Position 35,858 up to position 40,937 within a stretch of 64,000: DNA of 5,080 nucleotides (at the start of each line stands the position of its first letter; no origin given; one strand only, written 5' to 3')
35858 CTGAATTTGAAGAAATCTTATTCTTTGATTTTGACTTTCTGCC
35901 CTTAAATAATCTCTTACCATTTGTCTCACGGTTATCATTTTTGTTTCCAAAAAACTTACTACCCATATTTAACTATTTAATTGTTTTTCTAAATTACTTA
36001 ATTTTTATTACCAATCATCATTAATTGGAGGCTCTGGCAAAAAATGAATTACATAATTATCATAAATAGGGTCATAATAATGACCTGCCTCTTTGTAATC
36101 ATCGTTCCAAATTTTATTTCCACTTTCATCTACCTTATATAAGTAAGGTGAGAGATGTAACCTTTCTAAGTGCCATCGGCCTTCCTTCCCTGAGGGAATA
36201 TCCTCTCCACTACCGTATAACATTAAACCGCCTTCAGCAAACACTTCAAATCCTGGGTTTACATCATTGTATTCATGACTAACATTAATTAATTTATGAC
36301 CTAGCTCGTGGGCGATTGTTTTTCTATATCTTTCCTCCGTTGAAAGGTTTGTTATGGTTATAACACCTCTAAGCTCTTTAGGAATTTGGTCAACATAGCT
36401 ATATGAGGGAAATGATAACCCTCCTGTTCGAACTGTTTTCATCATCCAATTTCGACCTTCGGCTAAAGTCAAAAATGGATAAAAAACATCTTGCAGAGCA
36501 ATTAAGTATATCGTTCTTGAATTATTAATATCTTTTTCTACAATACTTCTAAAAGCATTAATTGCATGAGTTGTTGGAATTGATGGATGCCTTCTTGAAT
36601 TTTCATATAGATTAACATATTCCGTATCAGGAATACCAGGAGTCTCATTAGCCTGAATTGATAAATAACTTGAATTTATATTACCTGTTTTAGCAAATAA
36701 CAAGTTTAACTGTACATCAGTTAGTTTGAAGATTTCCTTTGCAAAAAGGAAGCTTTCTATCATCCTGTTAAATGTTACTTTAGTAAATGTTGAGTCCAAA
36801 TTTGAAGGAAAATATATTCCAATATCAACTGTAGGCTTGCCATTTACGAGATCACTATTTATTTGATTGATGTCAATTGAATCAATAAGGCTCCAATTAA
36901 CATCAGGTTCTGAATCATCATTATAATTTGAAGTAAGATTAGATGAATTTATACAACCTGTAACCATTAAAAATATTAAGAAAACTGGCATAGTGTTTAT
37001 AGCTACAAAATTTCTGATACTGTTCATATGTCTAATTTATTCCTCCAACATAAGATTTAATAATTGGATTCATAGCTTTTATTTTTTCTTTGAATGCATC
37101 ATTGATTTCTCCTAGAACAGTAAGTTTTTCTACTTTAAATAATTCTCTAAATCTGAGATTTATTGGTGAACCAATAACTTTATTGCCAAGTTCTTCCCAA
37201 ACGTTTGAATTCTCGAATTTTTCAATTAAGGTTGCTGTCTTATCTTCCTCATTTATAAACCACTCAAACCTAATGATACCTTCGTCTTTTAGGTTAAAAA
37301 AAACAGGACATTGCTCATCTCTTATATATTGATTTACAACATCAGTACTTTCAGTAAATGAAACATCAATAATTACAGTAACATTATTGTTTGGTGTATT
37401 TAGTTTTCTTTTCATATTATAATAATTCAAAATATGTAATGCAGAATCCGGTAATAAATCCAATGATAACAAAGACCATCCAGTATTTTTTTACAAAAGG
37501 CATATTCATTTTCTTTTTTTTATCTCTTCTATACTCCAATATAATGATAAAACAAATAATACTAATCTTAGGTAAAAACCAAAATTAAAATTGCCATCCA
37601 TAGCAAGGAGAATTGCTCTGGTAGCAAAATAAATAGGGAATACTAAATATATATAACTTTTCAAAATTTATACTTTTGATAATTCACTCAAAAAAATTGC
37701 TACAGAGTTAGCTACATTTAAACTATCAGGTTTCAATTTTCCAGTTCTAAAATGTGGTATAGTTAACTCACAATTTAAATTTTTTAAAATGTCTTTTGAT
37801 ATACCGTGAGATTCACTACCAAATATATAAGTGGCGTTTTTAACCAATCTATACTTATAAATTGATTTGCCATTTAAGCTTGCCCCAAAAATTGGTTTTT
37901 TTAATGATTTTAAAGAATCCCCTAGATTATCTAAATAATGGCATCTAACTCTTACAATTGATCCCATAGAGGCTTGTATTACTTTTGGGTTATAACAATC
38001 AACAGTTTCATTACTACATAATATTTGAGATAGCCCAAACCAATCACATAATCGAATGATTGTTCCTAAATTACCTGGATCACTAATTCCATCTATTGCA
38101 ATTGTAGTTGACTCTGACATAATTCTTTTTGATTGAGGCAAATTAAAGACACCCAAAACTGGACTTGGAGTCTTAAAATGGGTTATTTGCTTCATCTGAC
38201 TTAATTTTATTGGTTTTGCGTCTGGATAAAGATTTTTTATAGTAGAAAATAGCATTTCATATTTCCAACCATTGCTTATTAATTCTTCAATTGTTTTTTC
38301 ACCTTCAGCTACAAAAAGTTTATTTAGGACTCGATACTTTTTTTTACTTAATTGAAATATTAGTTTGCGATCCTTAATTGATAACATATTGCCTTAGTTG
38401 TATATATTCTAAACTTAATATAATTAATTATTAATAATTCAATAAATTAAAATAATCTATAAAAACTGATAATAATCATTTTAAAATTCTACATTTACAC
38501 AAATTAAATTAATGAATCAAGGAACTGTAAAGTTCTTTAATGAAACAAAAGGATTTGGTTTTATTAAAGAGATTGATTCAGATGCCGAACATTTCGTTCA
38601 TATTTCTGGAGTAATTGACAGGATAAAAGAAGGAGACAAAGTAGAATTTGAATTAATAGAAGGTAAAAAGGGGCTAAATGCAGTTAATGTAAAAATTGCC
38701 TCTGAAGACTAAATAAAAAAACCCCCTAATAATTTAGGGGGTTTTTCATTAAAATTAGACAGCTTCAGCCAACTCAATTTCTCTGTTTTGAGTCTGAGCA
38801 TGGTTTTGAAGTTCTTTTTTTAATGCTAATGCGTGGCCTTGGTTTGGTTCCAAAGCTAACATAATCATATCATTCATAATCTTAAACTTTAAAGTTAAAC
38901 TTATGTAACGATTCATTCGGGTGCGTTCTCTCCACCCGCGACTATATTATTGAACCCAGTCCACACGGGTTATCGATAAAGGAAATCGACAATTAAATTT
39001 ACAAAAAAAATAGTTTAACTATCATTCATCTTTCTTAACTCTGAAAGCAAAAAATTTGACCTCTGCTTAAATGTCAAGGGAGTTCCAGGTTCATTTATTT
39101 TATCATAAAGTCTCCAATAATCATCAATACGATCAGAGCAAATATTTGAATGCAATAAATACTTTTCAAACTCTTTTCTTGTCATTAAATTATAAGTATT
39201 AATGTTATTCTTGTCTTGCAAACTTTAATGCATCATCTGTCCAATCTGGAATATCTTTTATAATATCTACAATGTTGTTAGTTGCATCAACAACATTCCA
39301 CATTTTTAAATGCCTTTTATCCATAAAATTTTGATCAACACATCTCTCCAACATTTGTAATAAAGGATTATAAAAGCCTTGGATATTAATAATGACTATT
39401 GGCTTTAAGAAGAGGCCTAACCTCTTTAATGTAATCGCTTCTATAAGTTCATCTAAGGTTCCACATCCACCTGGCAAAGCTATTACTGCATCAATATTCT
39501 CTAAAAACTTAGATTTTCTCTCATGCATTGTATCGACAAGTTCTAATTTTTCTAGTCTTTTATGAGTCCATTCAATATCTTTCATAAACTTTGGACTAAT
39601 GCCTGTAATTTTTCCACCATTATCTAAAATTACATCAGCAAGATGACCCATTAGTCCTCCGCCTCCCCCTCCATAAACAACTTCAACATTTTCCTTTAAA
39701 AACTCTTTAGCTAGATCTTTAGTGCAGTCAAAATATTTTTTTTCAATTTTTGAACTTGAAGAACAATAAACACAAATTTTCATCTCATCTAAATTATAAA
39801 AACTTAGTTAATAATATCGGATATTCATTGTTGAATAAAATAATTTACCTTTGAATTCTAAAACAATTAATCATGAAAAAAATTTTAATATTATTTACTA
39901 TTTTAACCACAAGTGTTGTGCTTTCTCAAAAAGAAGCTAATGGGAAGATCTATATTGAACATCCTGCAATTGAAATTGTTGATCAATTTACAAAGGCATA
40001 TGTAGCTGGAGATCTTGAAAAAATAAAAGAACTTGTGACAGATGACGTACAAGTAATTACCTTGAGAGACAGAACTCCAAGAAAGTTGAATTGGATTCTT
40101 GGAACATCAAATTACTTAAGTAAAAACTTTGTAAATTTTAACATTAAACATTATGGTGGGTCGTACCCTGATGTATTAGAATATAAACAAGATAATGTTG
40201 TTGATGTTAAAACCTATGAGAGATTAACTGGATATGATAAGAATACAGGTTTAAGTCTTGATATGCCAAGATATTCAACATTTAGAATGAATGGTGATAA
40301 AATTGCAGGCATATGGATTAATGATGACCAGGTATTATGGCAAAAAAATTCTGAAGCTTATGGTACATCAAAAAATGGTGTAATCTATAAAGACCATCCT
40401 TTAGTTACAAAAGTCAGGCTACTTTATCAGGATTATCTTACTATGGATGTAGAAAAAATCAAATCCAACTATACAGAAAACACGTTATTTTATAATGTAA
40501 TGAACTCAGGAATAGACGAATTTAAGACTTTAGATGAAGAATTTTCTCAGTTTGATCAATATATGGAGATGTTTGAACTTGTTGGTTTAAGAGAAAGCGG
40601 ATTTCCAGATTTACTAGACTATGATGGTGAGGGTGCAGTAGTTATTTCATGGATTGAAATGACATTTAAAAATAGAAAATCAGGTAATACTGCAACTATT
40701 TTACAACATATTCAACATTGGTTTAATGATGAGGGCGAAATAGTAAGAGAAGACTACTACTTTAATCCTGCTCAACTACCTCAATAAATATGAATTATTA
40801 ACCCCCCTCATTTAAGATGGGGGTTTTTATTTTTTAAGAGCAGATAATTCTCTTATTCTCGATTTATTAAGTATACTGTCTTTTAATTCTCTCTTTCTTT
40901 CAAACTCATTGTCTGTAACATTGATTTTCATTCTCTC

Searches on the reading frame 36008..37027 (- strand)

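Call 15: search_protein_families(library=pfam, proteins=[window:36008-37027:-], max_evalue=0.001)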
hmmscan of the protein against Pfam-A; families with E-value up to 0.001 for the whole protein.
window:36008-37027:- (339 aa): 1 family
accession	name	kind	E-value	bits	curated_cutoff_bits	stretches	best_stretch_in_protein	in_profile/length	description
PF06114.19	Peptidase_M78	-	0.00035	20.8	22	1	217-250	25-58/123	IrrE N-terminal-like domain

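Call 47: search_protein_families(library=ncbifam, proteins=[window:36008-37027:-], max_evalue=0.01)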
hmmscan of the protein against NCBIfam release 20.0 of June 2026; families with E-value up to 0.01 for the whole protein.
window:36008-37027:- (339 aa): 0 families

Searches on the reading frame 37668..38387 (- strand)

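Call 15: search_protein_families(library=pfam, proteins=[window:37668-38387:-], max_evalue=0.001)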
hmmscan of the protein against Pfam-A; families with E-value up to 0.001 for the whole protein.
window:37668-38387:- (239 aa): 2 families
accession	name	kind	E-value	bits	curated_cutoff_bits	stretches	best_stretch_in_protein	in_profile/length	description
PF00588.24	SpoU_methylase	-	1.2e-31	110.1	29.7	1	95-233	3-141/142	SpoU rRNA Methylase family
PF22435.1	MRM3-like_sub_bind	-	2.6e-08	34.6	27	1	8-60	5-56/84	MRM3-like substrate binding domain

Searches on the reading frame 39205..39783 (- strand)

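Call 15: search_protein_families(library=pfam, proteins=[window:39205-39783:-], max_evalue=0.001)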
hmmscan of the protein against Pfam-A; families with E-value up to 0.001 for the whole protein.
window:39205-39783:- (192 aa): 2 families
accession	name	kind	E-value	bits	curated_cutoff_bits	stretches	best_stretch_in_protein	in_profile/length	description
PF03641.19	Lysine_decarbox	-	1.1e-36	126.4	27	1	45-173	1-129/131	Possible lysine decarboxylase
PF18306.6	LDcluster4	-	1.3e-08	35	26.3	1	4-127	5-124/151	SLOG cluster4 family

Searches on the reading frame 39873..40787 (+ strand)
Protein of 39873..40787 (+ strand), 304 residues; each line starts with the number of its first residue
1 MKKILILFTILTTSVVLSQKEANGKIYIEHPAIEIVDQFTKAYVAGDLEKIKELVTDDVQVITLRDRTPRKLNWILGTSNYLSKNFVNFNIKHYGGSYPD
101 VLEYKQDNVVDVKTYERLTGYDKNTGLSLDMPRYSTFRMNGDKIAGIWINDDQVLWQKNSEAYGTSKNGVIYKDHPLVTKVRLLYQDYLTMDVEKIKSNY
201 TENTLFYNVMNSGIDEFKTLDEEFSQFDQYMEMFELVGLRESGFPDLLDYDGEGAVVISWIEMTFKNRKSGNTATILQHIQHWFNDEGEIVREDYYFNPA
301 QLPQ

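Call 67: search_protein_families(library=pfam, proteins=[window:39873-40787:+], max_evalue=0.0001)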
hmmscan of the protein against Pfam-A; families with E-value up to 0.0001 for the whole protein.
window:39873-40787:+ (304 aa): 1 family
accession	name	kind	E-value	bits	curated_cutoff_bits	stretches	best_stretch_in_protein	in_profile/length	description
PF12680.13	SnoaL_2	-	5.9e-05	24.1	27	0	36-67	1-31/102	SnoaL-like domain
